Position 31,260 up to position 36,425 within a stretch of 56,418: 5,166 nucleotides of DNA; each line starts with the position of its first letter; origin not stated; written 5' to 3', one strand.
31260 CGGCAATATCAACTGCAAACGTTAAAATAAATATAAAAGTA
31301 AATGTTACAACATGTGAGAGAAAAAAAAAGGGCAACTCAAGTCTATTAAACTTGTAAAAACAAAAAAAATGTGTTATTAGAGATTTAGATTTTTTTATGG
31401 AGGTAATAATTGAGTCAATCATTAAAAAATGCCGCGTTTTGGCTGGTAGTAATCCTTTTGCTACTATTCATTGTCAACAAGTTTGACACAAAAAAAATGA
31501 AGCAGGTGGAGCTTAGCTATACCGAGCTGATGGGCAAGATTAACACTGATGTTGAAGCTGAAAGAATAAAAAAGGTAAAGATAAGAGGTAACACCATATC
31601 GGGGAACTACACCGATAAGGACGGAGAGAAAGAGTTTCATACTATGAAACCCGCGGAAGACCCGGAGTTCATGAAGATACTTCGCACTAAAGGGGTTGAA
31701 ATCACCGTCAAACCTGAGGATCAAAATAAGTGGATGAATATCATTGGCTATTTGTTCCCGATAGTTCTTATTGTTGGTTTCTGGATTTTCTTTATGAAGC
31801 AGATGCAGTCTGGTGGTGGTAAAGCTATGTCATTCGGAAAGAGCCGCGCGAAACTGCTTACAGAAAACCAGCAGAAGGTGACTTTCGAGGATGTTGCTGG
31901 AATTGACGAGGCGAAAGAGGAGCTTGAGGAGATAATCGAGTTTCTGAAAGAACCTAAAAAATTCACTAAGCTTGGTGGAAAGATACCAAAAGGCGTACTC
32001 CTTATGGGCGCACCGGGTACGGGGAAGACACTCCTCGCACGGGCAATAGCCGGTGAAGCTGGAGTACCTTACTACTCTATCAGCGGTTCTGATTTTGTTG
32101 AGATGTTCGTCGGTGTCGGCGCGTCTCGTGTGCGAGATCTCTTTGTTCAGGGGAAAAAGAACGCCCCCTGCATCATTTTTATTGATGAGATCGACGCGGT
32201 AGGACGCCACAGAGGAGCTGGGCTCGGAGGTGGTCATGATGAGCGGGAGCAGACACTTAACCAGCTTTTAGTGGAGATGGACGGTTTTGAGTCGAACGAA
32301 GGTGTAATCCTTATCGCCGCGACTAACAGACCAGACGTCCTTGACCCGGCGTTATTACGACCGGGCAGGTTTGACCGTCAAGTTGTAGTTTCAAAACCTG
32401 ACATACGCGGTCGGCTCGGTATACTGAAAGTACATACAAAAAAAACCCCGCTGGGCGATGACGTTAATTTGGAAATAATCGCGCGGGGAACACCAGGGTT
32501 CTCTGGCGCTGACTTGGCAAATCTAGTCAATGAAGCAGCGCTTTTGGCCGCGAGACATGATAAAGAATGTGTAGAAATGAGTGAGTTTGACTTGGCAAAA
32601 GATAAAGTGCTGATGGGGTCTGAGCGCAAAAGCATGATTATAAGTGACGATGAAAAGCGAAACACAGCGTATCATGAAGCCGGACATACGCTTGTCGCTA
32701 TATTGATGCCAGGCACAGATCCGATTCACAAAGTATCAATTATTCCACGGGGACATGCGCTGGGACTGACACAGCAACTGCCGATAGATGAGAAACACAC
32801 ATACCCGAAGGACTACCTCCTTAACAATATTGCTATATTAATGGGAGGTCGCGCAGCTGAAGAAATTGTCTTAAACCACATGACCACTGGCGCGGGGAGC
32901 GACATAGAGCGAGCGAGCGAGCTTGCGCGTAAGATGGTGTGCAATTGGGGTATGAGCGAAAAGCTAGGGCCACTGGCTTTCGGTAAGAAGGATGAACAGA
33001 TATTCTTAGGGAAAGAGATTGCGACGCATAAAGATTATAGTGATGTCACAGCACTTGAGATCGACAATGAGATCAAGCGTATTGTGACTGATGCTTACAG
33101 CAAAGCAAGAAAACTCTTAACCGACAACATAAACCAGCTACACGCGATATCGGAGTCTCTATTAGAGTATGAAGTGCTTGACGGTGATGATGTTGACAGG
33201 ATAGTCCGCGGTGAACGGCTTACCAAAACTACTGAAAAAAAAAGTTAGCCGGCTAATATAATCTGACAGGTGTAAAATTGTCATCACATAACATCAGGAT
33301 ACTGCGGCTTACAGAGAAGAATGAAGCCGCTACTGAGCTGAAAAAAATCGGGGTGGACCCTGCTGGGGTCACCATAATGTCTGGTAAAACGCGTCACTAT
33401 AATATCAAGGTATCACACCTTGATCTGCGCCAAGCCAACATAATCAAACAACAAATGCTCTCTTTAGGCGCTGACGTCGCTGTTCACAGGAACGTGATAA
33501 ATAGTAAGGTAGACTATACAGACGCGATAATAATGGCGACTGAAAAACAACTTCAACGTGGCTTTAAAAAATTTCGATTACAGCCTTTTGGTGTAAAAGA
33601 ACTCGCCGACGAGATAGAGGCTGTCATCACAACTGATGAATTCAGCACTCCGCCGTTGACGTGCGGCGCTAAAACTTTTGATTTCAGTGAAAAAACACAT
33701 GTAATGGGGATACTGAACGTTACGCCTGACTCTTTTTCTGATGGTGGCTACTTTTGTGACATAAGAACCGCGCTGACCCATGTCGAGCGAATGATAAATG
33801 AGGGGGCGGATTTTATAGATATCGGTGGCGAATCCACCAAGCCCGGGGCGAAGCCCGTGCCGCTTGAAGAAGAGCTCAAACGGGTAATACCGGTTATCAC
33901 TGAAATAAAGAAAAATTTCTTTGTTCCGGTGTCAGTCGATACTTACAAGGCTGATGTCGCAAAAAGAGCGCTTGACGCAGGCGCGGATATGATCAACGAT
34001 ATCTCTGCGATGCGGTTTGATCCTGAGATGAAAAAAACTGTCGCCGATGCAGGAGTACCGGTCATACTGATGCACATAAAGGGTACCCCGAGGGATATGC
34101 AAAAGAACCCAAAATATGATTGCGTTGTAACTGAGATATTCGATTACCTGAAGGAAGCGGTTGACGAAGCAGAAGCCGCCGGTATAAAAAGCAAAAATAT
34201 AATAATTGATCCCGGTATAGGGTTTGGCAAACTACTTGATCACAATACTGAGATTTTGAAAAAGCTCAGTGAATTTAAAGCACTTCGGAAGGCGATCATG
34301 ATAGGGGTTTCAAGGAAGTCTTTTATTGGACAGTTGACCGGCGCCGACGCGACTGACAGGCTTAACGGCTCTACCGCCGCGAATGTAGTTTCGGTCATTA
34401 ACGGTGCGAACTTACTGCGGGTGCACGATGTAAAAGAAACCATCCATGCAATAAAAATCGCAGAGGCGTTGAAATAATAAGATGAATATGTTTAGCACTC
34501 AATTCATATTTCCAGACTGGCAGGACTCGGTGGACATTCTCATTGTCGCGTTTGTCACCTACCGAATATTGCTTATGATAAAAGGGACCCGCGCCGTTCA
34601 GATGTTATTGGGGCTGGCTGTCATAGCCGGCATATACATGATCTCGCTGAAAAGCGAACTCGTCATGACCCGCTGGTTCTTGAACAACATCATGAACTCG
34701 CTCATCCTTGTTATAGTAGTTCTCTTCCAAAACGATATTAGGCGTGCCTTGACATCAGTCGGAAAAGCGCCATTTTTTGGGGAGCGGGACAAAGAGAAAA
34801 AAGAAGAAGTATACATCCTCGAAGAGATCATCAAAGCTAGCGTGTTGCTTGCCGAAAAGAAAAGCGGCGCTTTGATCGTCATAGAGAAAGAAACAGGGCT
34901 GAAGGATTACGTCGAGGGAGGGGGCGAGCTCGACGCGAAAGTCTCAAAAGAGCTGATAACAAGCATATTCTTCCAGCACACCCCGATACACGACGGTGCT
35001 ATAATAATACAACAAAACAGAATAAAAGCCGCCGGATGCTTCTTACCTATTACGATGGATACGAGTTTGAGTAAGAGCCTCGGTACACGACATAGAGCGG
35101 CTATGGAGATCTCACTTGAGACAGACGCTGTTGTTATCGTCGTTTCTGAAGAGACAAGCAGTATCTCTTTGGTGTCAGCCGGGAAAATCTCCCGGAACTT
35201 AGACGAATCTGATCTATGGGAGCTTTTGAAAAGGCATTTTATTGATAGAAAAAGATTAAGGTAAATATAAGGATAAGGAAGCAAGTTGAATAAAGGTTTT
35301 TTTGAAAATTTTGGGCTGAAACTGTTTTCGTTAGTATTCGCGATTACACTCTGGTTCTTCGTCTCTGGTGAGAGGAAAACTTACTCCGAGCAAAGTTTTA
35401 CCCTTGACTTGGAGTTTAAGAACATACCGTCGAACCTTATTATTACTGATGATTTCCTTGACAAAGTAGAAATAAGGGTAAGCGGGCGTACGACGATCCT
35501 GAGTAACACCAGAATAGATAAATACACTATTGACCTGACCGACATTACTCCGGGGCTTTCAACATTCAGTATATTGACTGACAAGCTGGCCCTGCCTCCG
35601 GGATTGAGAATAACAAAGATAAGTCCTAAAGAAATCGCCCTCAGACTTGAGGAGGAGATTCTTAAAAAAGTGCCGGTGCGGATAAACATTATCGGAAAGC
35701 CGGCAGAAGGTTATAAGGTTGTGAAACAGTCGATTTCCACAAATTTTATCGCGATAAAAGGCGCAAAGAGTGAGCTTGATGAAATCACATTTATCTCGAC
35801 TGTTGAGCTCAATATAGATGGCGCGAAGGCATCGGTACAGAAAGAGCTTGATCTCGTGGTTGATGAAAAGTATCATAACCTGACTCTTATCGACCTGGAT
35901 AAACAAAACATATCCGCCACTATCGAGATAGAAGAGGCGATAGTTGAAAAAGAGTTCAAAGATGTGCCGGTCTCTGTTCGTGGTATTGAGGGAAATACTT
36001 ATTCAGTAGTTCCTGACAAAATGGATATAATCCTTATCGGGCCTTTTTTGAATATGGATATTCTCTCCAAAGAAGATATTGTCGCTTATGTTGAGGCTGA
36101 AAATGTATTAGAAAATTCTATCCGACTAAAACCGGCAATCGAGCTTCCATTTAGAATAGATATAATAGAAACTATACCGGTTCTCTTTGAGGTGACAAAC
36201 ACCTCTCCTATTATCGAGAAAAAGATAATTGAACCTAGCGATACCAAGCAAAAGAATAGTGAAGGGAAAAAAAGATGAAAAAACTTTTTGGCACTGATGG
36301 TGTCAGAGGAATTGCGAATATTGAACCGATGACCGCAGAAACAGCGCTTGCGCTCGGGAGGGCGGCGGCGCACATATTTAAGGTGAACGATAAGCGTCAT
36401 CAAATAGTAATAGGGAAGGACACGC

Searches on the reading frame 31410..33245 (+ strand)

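Call 15: search_protein_families(library=pfam, proteins=[window:31410-33245:+], max_evalue=1e-8)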
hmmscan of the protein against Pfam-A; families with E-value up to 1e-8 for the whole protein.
window:31410-33245:+ (612 aa): 4 families
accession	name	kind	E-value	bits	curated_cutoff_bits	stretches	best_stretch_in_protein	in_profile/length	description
PF01434.24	Peptidase_M41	-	6.9e-71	238.5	29.9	1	409-598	1-191/191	Peptidase family M41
PF00004.35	AAA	-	6.2e-45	153.3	21.2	1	196-327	1-129/131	ATPase family associated with various cellular activities (AAA)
PF17862.7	AAA_lid_3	-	1.2e-15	57.1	27.2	1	351-394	1-44/45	AAA+ lid domain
PF06480.20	FtsH_ext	-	3.3e-13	50.2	25.5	1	10-102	3-102/103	FtsH Extracellular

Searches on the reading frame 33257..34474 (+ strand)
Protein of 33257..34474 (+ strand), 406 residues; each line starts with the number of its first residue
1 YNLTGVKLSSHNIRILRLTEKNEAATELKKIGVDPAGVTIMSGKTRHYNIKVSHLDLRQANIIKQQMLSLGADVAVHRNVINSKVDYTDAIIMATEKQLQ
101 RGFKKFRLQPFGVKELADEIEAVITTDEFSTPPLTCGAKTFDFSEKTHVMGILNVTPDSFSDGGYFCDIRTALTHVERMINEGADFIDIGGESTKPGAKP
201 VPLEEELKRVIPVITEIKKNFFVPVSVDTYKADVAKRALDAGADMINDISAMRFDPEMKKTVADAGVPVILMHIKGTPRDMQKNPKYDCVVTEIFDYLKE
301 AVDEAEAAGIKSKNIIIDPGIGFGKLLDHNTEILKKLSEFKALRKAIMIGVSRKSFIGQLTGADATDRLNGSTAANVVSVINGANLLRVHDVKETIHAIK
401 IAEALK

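Call 15: search_protein_families(library=pfam, proteins=[window:33257-34474:+], max_evalue=1e-8)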
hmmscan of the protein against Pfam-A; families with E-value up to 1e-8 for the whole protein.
window:33257-34474:+ (406 aa): 1 family
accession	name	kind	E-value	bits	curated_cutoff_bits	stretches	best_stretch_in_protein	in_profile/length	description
PF00809.28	Pterin_bind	-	1.5e-86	290.5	25.5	1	150-390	1-244/244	Pterin binding enzyme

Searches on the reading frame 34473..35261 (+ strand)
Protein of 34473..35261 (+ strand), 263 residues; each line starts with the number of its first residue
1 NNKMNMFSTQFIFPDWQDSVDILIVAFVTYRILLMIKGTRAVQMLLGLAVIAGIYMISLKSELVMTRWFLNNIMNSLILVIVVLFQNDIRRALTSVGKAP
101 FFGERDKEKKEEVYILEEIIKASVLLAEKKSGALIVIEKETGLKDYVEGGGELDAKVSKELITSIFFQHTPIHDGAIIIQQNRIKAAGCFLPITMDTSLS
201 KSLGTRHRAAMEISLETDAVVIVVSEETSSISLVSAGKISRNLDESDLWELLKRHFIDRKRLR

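Call 15: search_protein_families(library=pfam, proteins=[window:34473-35261:+], max_evalue=1e-8)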
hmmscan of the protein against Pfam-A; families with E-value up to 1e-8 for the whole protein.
window:34473-35261:+ (263 aa): 1 family
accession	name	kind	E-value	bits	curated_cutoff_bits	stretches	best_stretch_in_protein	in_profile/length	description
PF02457.21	DAC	-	3.7e-42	143.1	27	1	124-238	5-118/119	DisA bacterial checkpoint controller nucleotide-binding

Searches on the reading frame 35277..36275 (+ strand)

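Call 15: search_protein_families(library=pfam, proteins=[window:35277-36275:+], max_evalue=1e-8)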
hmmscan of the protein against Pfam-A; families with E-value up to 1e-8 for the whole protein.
window:35277-36275:+ (333 aa): 1 family
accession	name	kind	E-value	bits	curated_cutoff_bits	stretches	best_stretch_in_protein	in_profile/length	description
PF07949.17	YbbR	-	8.3e-18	64.9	22.3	1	132-197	1-67/81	YbbR-like protein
